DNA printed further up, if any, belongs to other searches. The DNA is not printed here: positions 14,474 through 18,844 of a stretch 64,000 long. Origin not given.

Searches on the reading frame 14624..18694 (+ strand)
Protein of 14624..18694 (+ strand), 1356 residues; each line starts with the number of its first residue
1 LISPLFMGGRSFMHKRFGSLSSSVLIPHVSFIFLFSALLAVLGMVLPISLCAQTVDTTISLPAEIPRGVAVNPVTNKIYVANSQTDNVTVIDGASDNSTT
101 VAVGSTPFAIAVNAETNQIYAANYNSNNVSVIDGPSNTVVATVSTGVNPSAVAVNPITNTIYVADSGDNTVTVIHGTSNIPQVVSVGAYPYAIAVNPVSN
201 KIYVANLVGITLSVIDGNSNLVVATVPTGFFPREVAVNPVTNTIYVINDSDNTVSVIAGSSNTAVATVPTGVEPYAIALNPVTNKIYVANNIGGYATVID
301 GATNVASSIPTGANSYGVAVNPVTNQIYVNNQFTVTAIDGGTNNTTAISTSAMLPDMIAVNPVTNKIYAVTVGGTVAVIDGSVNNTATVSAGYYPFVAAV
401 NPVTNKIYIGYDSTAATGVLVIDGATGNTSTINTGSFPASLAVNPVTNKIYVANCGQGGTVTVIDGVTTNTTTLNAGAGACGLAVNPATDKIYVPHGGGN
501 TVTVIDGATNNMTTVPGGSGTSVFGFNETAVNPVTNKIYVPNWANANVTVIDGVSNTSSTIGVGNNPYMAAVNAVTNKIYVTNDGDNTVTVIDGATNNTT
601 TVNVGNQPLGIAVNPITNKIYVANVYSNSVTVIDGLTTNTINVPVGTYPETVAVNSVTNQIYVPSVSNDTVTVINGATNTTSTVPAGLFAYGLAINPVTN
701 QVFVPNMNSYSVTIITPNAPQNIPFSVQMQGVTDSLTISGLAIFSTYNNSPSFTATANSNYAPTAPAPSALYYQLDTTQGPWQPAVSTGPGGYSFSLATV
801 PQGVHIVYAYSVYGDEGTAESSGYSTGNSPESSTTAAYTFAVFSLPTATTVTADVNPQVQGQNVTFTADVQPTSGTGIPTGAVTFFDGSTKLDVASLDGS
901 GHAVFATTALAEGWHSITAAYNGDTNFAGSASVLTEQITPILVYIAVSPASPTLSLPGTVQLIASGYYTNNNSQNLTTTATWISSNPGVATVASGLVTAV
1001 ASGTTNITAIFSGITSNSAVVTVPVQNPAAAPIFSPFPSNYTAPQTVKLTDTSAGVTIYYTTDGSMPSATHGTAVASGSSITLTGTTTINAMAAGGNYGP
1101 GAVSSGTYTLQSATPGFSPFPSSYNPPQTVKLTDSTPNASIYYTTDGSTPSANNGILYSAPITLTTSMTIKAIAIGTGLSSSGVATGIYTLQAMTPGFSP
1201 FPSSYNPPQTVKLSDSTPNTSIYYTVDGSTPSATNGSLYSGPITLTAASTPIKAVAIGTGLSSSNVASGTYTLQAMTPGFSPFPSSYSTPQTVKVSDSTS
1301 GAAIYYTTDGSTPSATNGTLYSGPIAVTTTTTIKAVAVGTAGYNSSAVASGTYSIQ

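Call 19: search_protein_families(library=pfam, proteins=[window:14624-18694:+], max_evalue=0.001)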
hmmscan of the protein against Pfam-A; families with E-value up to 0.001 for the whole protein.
window:14624-18694:+ (1356 aa): 8 families
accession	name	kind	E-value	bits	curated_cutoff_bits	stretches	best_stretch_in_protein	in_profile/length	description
PF13290.12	CHB_HEX_C_1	-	3.5e-55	184.3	22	4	1285-1349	4-66/67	Chitobiase/beta-hexosaminidase C-terminal domain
PF13287.12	Fn3_assoc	-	4.9e-54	180.7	23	4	1130-1189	1-59/59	Fn3 associated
PF16640.11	Big_3_5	-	1.3e-19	71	35.5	1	852-936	2-85/88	Bacterial Ig-like domain (group 3)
PF21783.3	YNCE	-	5.2e-10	39.6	27.1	0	569-639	33-103/339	YNCE-like beta-propeller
PF01436.27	NHL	-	9.6e-08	32.1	20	0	148-173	3-27/28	NHL repeat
PF24233.1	DUF7446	-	8e-07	29.3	24.1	0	609-626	2-19/70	Family of unknown function (DUF7446)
PF25174.1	Beta-prop_THOC3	-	0.0003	20.3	305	0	69-284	52-267/272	THOC3 beta-propeller domain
PF25210.1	Kelch_FKB95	-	0.00099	19.2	70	0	94-169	32-100/268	FKB95, Kelch-repeats domain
